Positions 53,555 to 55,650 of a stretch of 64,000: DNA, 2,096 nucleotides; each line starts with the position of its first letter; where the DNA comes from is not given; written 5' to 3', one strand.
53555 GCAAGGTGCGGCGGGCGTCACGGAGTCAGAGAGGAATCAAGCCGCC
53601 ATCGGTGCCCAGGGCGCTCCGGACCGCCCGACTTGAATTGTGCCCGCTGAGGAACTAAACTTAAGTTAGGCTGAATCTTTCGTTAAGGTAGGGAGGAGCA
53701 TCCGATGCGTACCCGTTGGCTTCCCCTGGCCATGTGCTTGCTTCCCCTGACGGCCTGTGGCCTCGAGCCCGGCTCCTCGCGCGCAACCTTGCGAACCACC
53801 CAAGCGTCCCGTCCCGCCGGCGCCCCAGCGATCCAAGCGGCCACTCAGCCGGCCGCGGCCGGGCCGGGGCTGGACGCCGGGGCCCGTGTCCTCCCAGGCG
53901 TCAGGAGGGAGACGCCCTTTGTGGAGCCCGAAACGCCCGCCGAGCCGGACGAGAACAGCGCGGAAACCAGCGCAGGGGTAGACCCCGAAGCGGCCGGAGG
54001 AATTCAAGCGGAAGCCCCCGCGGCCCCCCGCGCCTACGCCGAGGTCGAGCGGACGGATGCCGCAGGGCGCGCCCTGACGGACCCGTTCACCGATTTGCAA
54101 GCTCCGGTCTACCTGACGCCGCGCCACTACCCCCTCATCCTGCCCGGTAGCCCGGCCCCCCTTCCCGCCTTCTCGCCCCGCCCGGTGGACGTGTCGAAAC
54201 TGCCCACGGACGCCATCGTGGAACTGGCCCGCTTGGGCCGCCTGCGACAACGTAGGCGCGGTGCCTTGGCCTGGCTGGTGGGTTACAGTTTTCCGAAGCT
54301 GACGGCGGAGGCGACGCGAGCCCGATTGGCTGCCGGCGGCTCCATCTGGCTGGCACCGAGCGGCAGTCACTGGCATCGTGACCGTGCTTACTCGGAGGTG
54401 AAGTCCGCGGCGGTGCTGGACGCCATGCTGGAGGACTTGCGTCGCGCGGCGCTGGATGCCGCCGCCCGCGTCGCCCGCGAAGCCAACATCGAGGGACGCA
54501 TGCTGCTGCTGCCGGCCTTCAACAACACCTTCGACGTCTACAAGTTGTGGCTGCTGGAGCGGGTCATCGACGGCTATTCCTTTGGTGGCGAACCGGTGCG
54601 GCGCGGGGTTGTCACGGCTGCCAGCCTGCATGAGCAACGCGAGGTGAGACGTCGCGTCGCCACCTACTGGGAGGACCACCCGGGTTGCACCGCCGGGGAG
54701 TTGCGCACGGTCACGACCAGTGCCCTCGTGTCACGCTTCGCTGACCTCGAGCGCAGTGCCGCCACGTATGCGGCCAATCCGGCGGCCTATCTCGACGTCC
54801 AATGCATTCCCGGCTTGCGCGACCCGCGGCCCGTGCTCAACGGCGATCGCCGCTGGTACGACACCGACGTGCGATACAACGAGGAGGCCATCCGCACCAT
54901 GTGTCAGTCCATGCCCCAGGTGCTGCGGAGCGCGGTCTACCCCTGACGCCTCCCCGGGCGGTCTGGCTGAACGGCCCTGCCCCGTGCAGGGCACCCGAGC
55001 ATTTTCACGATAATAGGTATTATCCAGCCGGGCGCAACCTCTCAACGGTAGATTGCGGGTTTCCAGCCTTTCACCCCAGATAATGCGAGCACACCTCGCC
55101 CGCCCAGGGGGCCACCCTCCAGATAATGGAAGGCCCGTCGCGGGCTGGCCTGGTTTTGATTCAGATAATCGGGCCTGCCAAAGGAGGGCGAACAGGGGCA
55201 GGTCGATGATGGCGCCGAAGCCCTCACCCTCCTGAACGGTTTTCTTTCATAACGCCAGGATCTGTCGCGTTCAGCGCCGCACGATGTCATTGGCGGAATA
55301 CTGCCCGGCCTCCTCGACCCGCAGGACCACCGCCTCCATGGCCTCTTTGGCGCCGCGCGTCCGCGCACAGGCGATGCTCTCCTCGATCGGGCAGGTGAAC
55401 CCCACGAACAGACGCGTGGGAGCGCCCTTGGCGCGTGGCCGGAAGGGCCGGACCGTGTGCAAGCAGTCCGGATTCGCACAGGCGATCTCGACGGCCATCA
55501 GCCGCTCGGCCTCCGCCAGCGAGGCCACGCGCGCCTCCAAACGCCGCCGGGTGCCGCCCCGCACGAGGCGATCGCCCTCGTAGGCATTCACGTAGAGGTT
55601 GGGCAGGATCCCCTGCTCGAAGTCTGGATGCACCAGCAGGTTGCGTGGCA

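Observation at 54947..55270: Convergent intergenic region carrying a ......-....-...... palindrome and three phased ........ repeats: Fur-box-like operator array, candidate regulated sRNA locus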

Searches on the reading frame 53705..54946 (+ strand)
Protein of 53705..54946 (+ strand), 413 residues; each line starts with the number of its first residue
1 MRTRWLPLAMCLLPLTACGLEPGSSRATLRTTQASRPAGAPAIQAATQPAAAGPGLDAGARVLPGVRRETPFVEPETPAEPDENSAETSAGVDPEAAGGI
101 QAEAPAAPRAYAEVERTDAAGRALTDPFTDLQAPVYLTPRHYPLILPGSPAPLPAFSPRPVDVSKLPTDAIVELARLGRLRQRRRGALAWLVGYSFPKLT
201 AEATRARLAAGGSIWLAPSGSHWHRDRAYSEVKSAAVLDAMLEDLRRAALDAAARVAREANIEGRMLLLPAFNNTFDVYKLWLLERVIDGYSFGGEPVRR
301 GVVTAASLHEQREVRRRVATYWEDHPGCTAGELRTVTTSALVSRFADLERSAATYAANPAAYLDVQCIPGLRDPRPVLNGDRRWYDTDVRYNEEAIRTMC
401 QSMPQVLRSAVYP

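Call 10: search_protein_families(library=pfam, proteins=[window:53705-54946:+], max_evalue=0.01)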
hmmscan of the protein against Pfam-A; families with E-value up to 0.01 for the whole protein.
window:53705-54946:+ (413 aa): 0 families

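Call 13: find_encoding_contigs(protein=window:53705-54946:+, flank=3000, max_places=10)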
Protein window:53705-54946:+ (413 aa): 1 contig read that carries it; 1 place shown.
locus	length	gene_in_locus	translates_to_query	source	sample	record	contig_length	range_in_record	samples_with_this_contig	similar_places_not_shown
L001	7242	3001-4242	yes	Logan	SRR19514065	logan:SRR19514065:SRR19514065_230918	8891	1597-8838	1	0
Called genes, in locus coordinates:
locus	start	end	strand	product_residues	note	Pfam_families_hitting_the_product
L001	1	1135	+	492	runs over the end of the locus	-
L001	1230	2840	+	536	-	-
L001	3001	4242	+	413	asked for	-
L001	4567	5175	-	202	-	-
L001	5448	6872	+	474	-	PF13620:CarboxypepD_reg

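Call 75: search_protein_families(library=ncbifam, proteins=[window:53705-54946:+], max_evalue=0.1)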
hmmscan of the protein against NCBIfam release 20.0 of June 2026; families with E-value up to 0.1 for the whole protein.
window:53705-54946:+ (413 aa): 0 families

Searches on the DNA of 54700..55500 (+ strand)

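Call 4: search_rna_families(source=window, start=54700, end=55500, threshold=evalue, max_evalue=10, show_alignments=3)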
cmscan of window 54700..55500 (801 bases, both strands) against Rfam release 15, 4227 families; matches with E-value up to 10: 2.
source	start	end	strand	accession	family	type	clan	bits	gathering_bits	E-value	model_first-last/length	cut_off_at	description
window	55347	55384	+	RF01340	CRISPR-DR29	Gene; CRISPR;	-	16.9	39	1.5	1-37/37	no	CRISPR RNA direct repeat element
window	54811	54870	-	RF01944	mir-2518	Gene; miRNA;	-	16.1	61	3.4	1-67/67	no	mir-2518 microRNA precursor family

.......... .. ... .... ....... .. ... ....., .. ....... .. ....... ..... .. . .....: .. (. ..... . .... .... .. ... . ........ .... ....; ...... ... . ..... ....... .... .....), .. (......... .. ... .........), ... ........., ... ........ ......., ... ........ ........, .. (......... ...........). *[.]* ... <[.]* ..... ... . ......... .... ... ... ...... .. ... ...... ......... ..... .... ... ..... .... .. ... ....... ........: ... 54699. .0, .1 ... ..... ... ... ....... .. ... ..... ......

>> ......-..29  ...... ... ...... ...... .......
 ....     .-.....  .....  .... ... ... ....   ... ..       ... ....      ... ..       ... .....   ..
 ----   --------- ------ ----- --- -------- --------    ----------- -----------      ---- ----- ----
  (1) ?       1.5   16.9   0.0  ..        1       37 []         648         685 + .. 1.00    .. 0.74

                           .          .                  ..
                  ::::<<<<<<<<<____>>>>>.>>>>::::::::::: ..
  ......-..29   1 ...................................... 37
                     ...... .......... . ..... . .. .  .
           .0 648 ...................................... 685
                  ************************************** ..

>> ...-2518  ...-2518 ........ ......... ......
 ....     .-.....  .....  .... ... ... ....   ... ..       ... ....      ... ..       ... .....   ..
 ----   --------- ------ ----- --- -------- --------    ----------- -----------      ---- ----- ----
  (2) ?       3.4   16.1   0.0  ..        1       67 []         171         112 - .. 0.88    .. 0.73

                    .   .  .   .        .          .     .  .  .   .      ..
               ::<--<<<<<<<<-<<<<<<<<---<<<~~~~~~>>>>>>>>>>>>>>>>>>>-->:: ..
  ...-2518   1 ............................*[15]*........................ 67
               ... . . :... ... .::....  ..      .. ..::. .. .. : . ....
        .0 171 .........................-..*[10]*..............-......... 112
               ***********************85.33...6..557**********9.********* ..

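Call 82: search_dna_similar(query=window:54947-55270:+, collection=plasmids, mode=distant, max_evalue=0.01, max_rows=10)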
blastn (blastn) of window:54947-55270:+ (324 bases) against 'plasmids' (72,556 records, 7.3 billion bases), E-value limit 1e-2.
No match.

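Call 83: search_dna_similar(query=window:54947-55270:+, collection=phages, mode=distant, max_evalue=0.01, max_rows=10)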
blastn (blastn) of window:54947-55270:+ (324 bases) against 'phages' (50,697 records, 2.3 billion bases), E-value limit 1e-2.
No match.

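Call 93: build_rna_model(alignment_id=A5, structure=none)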
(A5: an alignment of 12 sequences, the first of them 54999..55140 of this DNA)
Model R1 built from alignment A5 (12 sequences, 143 columns); structure: none (sequence only).
model positions 141; base pairs 0; branch points 0; effective number of sequences 4.27; information 0.413 bits per position. No base pairs: searches with it score sequence only.

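Call 94: search_with_rna_model(model_id=R1, sources=[window, L002, L003, L004, L005, L006, L007, L008, L009, L010, L011, L012, L013, L014, L015, L016, L137, L138, L139, L140], max_evalue=10)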
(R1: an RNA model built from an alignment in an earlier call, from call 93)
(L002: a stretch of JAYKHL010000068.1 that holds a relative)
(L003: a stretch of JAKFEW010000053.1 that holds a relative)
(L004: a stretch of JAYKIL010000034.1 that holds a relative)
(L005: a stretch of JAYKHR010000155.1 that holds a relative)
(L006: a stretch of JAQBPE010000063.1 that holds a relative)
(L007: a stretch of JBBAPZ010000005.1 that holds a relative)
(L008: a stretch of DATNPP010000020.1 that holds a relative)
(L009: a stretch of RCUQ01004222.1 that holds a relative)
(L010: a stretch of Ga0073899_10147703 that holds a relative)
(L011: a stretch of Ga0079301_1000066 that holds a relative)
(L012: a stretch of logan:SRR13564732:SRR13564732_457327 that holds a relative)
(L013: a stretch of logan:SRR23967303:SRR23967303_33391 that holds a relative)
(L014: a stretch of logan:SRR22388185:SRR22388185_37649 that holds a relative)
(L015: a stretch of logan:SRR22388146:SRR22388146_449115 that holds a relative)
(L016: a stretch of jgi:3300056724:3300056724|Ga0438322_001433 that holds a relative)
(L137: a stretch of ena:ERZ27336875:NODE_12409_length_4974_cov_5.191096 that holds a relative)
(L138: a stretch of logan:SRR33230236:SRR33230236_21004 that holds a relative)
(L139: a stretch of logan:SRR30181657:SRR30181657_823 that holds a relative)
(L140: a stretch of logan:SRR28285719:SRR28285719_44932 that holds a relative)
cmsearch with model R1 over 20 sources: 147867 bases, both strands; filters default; matches with E-value up to 10: 30.
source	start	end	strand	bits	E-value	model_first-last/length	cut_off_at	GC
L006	4332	4467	+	88.3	2.5e-26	4-139/141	-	0.54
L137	2210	2345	+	85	2.7e-25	5-139/141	-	0.6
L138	2720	2853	+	84.2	4.8e-25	5-137/141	-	0.59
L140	4206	4341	+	82.7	1.4e-24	4-138/141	-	0.63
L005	2375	2507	+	75.3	2.8e-22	6-138/141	-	0.53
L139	4062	4198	+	74.6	4.8e-22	4-139/141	-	0.61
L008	471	608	+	74.5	5.1e-22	4-140/141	-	0.57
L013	1745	1868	+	72.3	2.4e-21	4-139/141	-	0.46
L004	3755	3877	+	64.6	6.2e-19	4-138/141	-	0.43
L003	4750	4847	+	64.3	7.5e-19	42-138/141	-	0.52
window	55003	55102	-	58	6.9e-17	38-137/141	-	0.54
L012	3288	3382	+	52.4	3.8e-15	42-137/141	-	0.46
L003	4672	4746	+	25.2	1.2e-06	6-80/141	-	0.64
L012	3428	3459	-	11.6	0.02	102-133/141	-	0.38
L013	1911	1937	-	11.5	0.023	108-134/141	-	0.37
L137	2151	2196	+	10.4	0.049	30-75/141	-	0.8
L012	3354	3399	-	10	0.065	92-138/141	-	0.43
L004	3920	3945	-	9.5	0.09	110-135/141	-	0.27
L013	1899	1931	+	9.3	0.1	98-133/141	-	0.45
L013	1839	1871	-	8.6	0.18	105-137/141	-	0.3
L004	3848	3879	-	8.3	0.22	107-138/141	-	0.25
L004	3916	3941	+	8.2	0.24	108-133/141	-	0.35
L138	2670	2699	+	8.2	0.24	39-68/141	-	0.77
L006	4293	4330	+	7.6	0.35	7-44/141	-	0.79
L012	3422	3448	+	7.6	0.36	108-134/141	-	0.33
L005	2323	2351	+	3.9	5.2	38-66/141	-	0.59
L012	3220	3241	+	3.5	6.9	6-27/141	-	0.55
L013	1695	1722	+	3.2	8.5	39-66/141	-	0.57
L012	3257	3281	+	3.1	9.4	42-66/141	-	0.4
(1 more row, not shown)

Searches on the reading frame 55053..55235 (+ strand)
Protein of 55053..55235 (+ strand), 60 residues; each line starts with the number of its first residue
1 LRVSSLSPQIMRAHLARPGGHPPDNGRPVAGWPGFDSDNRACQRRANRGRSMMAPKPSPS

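Call 10: search_protein_families(library=pfam, proteins=[window:55053-55235:+], max_evalue=0.01)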
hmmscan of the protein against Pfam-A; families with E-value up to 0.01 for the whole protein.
window:55053-55235:+ (60 aa): 0 families
